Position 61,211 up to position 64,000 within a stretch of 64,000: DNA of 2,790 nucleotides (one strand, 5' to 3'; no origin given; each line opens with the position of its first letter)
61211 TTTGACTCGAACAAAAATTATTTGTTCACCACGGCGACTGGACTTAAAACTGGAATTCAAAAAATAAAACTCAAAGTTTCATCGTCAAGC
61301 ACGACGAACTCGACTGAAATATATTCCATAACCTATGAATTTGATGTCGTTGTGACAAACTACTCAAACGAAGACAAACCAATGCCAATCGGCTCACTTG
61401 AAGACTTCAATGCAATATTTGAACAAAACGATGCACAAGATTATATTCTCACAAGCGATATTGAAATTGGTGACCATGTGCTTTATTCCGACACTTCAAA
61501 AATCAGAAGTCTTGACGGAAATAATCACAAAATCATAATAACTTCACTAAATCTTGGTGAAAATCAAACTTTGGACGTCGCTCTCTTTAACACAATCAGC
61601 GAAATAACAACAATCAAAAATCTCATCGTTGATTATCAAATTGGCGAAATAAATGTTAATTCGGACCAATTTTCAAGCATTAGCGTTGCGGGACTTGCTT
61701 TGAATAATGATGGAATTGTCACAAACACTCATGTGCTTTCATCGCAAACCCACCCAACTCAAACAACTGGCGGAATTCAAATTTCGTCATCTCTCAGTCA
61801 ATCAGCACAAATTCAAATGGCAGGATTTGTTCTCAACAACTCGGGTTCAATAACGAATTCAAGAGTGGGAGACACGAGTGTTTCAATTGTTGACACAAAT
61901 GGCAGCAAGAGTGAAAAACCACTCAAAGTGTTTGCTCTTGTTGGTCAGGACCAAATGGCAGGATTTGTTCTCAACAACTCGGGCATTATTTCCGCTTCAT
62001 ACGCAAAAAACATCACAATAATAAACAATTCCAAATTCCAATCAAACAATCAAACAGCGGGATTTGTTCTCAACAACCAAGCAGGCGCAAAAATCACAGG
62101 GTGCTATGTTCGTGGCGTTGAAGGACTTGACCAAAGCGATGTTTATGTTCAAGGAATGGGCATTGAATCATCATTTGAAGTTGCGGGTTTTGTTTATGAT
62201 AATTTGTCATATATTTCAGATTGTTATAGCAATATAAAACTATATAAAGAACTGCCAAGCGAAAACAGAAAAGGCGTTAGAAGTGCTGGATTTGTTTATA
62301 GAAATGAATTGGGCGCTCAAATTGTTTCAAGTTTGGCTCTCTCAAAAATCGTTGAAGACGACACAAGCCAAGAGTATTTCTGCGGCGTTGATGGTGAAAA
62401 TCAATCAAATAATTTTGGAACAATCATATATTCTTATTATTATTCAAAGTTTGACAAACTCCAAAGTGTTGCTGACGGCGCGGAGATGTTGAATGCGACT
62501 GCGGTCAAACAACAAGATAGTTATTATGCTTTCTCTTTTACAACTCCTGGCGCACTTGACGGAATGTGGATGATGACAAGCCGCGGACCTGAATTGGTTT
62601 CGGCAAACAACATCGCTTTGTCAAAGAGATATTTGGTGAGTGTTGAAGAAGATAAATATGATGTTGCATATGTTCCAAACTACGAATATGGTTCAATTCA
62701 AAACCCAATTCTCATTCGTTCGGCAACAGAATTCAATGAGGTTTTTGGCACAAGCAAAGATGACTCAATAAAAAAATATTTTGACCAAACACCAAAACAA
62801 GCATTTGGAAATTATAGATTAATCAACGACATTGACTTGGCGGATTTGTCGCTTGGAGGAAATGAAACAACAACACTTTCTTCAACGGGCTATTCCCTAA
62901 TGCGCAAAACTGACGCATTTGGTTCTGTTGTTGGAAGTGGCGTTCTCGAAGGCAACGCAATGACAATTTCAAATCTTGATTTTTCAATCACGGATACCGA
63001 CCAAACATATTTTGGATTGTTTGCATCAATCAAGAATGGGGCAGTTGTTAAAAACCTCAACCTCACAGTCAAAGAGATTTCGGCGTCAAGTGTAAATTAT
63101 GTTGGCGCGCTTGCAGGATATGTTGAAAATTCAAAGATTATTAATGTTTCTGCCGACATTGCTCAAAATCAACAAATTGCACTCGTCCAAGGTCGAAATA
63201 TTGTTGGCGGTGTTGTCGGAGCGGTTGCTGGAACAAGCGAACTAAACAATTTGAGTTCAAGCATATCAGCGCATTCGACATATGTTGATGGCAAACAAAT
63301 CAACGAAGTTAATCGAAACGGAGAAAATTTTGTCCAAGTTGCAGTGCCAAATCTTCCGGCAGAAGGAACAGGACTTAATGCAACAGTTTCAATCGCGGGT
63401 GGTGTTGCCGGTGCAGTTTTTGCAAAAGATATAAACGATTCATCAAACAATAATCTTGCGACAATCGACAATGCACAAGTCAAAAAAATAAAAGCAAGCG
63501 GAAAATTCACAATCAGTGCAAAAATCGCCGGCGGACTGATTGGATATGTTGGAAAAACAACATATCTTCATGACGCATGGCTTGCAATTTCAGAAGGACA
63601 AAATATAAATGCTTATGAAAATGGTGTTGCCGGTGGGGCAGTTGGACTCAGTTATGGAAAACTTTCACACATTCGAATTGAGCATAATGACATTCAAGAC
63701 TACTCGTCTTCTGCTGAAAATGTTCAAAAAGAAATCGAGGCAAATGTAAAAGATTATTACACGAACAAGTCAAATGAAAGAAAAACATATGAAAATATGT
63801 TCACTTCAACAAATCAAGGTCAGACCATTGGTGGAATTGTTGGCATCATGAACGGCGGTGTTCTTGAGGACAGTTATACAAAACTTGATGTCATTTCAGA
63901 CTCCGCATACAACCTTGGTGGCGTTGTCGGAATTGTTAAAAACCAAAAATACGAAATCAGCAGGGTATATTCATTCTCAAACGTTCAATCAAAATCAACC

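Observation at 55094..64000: Giant lipoprotein ORF (at least 2,969 codons) missing from the supplied ORF track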

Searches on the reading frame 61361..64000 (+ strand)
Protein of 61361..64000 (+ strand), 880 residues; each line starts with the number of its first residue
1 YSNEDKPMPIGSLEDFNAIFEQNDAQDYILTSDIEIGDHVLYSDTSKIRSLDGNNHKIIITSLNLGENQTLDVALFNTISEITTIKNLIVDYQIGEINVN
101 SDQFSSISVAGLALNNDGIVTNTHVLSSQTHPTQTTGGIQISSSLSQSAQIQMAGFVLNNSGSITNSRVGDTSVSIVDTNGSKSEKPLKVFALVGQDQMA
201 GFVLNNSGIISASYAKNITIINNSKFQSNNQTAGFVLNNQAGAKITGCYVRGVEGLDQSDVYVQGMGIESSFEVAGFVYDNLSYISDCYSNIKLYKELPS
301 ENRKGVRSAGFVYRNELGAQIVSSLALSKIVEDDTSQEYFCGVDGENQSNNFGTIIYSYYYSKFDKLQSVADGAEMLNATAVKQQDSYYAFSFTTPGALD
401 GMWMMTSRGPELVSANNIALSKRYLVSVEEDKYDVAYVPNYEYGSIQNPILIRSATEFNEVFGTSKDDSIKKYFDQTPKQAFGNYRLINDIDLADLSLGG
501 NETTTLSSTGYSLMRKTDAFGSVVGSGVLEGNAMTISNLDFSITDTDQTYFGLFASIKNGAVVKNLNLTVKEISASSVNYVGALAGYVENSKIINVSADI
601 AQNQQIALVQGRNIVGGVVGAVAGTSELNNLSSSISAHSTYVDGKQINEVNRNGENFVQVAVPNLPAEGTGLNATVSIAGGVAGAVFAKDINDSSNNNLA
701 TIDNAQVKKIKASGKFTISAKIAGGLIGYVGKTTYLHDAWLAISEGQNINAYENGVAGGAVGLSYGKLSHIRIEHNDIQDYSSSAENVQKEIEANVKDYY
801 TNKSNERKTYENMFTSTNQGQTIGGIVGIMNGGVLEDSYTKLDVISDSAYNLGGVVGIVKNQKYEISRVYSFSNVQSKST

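Call 26: find_homologous_proteins(query=window:61361-64000:+, max_evalue=0.001)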
Query window:61361-64000:+ (880 aa): 6 proteins with E <= 0.001 among 8000 candidates.
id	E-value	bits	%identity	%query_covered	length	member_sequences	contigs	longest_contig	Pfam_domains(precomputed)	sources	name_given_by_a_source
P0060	4.1e-281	953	80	62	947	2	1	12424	-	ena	-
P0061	2.2e-106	375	35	100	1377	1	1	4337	-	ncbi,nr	ncbi:MAG: hypothetical protein J5779_00770, partial [Clostridia bacterium]|nr:hypothetical protein [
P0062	9.9e-100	353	34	100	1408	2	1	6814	-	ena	-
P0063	6.1e-69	251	34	68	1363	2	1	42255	-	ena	-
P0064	3.5e-40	156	42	28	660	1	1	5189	-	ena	-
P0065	5.5e-17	79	31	38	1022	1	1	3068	-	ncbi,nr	ncbi:MAG: hypothetical protein IJA72_01340, partial [Clostridia bacterium]|nr:hypothetical protein [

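Call 35: search_protein_representatives(protein=window:61361-64000:+)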
Query: 880 residues. Proteins with E-value up to 0.001 (for the whole library): 336; up to 1e-10: 241; up to 1e-30: 159. The best 150 are listed.
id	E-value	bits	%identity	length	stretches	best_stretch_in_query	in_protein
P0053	0.0e+00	1523.5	73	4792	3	1-879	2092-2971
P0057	0.0e+00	1176.3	59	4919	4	1-880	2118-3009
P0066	3.8e-127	442.0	38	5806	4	1-865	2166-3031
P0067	1.3e-125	436.9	38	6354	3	1-877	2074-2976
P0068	2.5e-125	436.0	41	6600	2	3-858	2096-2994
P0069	3.4e-125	435.5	40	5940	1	1-860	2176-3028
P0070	5.3e-124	431.6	40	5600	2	2-876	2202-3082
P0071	3.3e-120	419.0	39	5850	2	1-878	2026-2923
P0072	6.3e-120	418.1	42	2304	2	1-615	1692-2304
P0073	7.6e-120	417.8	37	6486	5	1-861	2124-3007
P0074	2.0e-119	416.4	38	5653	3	1-862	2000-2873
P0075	4.3e-119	415.4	39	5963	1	1-864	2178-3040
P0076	1.5e-118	413.6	40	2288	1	1-860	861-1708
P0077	1.8e-118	413.3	37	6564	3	3-861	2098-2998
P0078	5.4e-116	405.1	40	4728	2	2-875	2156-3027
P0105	1.9e-99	350.4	38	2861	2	1-775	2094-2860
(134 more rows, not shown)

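Call 36: predict_structure(alignment_id=A1)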
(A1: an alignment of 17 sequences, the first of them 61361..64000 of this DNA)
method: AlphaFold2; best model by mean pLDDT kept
length: 880 residues; sequences in the alignment: 17
mean_pLDDT: 76.2   pTM: 0.76
mean pLDDT of the five models: 76.2, 71.8, 70.0, 69.3, 65.4
residues with pLDDT >= 90: 241; 70-90: 385; 50-70: 130; < 50: 124
segments of 3 or more residues with pLDDT < 50: 1-5, 298-305, 333-337, 369-371, 380-405, 407-409, 413-440, 499-503, 651-653, 668-672, 690-704, 778-786
pLDDT, mean of each block of 10 residues (from residue 1): 55 90 83 89 88 87 85 95 90 88 88 95 88 82 83 97 90 75 80 94 96 88 79 96 86 67 71 88 86 64 60 90 75 55 79 77 55 60 39 30 47 37 33 41 65 87 77 87 87 69 67 86 81 86 77 91 88 90 93 86 88 93 81 93 64 54 53 70 81 38 57 89 93 80 85 90 87 65 46 57 53 77 90 83 83 83 74 64
secondary structure, 60 per line:
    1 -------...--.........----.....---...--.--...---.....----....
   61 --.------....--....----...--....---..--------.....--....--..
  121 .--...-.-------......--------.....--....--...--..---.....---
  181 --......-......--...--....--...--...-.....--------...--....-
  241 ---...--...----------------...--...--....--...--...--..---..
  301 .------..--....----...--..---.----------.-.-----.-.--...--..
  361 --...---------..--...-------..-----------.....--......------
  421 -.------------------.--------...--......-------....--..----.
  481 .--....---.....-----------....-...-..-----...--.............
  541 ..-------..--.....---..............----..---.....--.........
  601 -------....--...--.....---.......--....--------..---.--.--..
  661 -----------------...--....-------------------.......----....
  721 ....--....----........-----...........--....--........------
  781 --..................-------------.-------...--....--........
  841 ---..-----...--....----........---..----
elements in order (helices of 4 or more, strands of 3 or more residues): E8-10 H13-21 E26-30 E34-36 E42-44 E48-52 E57-60 E70-73 E76-79 E84-86 E89-92 E106-110 E113-116 E119-121 E124-126 E136-141 E150-154 E157-160 E163-165 E173-177 E183-188 E190-195 E198-200 E203-206 E209-211 E214-216 E218-222 E231-233 E236-239 E244-246 E249-251 E268-270 E273-275 E278-281 E284-286 E289-291 E312-315 E320-322 E354-356 E402-406 E409-414 E450-452 H455-460 H468-471 E484-487 H507-510 E512-514 E523-525 E528-542 E554-558 E562-575 E585-589 E592-600 E608-611 E614-616 E619-623 E627-633 E636-639 E678-680 E683-686 E706-712 E717-724 E727-730 E735-742 E748-758 E761-764 E767-774 H783-800 E822-824 E827-830 E833-840 E851-853 E856-859 E864-871

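Call 38: fold_search(model_id=the predicted structure, library=pdb)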
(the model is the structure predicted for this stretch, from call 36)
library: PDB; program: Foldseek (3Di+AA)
matches with E <= 10: 329; with E <= 0.001: 7
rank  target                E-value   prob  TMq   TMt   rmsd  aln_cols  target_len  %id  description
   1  5gkq_A                9.2e-06  0.98  0.16  0.18  22.4      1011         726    8  Structure of PL6 family alginate lyase AlyGC mutant-R241A (released 2017-02-08)
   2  8bwk_A                3.8e-05  0.90  0.15  0.16  23.4      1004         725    9  Metagenomic derived PL6 alginate lyase (released 2023-12-20)
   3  8bwk_B                1.2e-04  0.75  0.14  0.16  23.1       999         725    9  Metagenomic derived PL6 alginate lyase (released 2023-12-20)
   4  5m5z_A                1.8e-04  0.95  0.21  0.23  18.5      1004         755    9  Chaetomium thermophilum beta-1-3-glucanase (released 2017-05-17)
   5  8bwk_C                2.6e-04  0.85  0.17  0.18  23.0      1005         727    9  Metagenomic derived PL6 alginate lyase (released 2023-12-20)
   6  7o77                  7.9e-04  0.51  0.14  0.16  22.3      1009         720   11  Structure of the PL6 family alginate lyase Patl3640 from Pseudoalteromonas atlantica T6c (released 2021-07-28)
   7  5gkd_A                9.9e-04  0.47  0.14  0.15  22.7      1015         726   10  Structure of PL6 family alginate lyase AlyGC (released 2017-02-08)
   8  8jhh_A                1.3e-03  0.69  0.18  0.20  18.2       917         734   11  Glycoside hydrolase family 55 endo-beta-1,3-glucanase from Microdochium nivale (released 2024-04-03)
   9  8bwk_D                1.9e-03  0.60  0.16  0.19  22.7       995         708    8  Metagenomic derived PL6 alginate lyase (released 2023-12-20)
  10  7o7t                  2.6e-03  0.47  0.16  0.18  23.0      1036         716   10  Structure of the PL6 family alginate lyase Patl3640 from Pseudoalteromonas atlantica T6c in complex with 4-deoxy-L-eryth (released 2021-07-28)
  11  7uvk                  6.3e-03  1.00  0.20  0.14   7.1       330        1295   16  G. haemolysans IgA1 protease (released 2022-11-23)
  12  7xz7_A                8.2e-03  0.21  0.10  0.16  20.5       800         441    9  Mutant (D137A) of the N-terminal domain of fucoidan lyase FdlA (released 2022-09-28)
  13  7uvl_P                9.3e-03  1.00  0.21  0.15   6.5       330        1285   15  IgA1 Protease with IgA1 substrate (released 2022-11-23)
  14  6xjb                  1.2e-02  1.00  0.23  0.16   9.1       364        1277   17  IgA1 Protease (released 2020-12-09)
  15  3n6z                  1.5e-02  1.00  0.22  0.53   6.8       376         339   14  Crystal structure of a putative immunoglobulin A1 protease (BACOVA_03286) from Bacteroides ovatus at 1.30 A resolution (released 2010-07-21)
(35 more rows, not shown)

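Call 76: find_encoding_contigs(protein=P0068, flank=10000, max_places=1)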
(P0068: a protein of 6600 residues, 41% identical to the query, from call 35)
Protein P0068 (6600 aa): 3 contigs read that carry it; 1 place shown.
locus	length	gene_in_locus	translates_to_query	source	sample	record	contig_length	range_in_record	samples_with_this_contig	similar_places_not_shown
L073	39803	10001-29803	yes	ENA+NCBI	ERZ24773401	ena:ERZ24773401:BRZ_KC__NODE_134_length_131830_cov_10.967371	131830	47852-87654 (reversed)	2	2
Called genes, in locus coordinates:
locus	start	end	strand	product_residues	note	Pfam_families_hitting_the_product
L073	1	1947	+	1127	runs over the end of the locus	PF22590:Cas3-like_C_2 (faint), PF17757:UvrB_inter, PF02559:CarD_TRCF_RID, PF00270:DEAD, PF00271:Helicase_C, PF03461:TRCF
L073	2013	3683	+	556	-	-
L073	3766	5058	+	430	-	PF03706:LPG_synthase_TM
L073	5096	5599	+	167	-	-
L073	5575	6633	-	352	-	PF01522:Polysacc_deac_1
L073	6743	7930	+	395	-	PF00465:Fe-ADH, PF13685:Fe-ADH_2 (weak)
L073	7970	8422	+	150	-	-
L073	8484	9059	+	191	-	PF01551:Peptidase_M23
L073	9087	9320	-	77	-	PF14573:PP-binding_2 (weak), PF23297:ACP_SdgA_C (weak), PF00550:PP-binding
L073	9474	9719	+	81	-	PF12116:SpoIIID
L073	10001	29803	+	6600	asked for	-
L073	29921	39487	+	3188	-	-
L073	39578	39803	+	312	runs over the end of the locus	PF13177:DNA_pol3_delta2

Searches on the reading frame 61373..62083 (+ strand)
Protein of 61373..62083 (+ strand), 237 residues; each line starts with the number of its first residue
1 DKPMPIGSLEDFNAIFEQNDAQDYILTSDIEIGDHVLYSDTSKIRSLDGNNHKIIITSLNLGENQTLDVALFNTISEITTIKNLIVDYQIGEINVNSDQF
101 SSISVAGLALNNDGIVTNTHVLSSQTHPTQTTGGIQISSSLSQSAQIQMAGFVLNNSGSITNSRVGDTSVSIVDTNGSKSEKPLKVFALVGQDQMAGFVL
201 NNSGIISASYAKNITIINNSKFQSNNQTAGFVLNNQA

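Call 57: find_related_loci(query=A4, collection=genome_contigs, flank=2000)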
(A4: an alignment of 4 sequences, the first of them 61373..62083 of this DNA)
Query A4 (237 aa) in genome_contigs; peptide patterns used: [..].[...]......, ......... (x = any residue, [..] = any of these).
92 stretches matched a pattern; 66 encode a relative of the query (tblastn E <= 1e-3); 66 distinct loci.
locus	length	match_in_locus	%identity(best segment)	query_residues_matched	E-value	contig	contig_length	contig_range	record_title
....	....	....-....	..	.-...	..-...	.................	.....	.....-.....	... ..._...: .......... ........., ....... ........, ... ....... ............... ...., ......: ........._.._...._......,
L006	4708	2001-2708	81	1-236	3e-127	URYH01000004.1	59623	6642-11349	uncultured Clostridiales bacterium isolate UMGS1470 genome assembly, contig: NODE_369_length_59623_cov_4.519826, whole g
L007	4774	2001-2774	43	1-235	1e-47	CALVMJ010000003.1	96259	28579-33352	MAG: uncultured Clostridia bacterium isolate BRZ_DN__bin59 genome assembly, contig: BRZ_DN__NODE_418_length_96259_cov_9.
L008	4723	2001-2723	43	1-235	5e-43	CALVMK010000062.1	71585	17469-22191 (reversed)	MAG: uncultured Clostridia bacterium isolate E13__bin66 genome assembly, contig: E13__k127_770891, whole genome shotgun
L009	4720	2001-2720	42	1-235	3e-42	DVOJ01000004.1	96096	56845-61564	MAG TPA_asm: Candidatus Caccopulliclostridium gallistercoris isolate CHK186-9395 CHK186__C73202_L96096_ERR3414581, whole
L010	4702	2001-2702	42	1-231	4e-42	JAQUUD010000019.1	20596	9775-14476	MAG: Clostridia bacterium isolate STD2_135 NODE_9460_length_20596_cov_5.690312_Sandtown_D2, whole genome shotgun sequenc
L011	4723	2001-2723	41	1-232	6e-42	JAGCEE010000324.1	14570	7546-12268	MAG: Clostridia bacterium isolate RGIG9710 Yak_Omasum-3__c1558523, whole genome shotgun sequence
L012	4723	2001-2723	42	1-235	6e-42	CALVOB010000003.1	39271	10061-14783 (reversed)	MAG: uncultured Clostridia bacterium isolate E14__bin321 genome assembly, contig: E14__k127_4089762, whole genome shotgu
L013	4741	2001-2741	41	1-232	2e-41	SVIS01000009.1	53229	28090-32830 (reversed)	MAG: Clostridiales bacterium isolate SIG415 NODE_14476_length_53229_cov_3.574705, whole genome shotgun sequence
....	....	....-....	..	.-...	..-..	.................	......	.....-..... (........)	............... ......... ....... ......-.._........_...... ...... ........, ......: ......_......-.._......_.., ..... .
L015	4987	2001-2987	37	1-235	2e-40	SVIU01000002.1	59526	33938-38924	MAG: Clostridiales bacterium isolate SIG417 NODE_12256_length_59526_cov_1.852725, whole genome shotgun sequence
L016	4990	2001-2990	42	1-236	3e-40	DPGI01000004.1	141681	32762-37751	MAG TPA_asm: Clostridiales bacterium isolate UBA11517 contig_645, whole genome shotgun sequence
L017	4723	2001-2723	40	1-235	9e-40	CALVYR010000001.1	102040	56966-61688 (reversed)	MAG: uncultured Clostridia bacterium isolate BRZ_GA__bin74 genome assembly, contig: BRZ_GA__NODE_369_length_102040_cov_7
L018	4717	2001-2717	41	1-235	9e-40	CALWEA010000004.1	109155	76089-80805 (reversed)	MAG: uncultured Clostridia bacterium isolate BRZ_R__bin122 genome assembly, contig: BRZ_R__NODE_245_length_109155_cov_16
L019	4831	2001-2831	37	1-232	1e-38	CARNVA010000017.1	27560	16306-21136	MAG TPA_asm: uncultured Eubacteriales bacterium isolate MGBC144555 genome assembly, contig: MGBC144555.17, whole genome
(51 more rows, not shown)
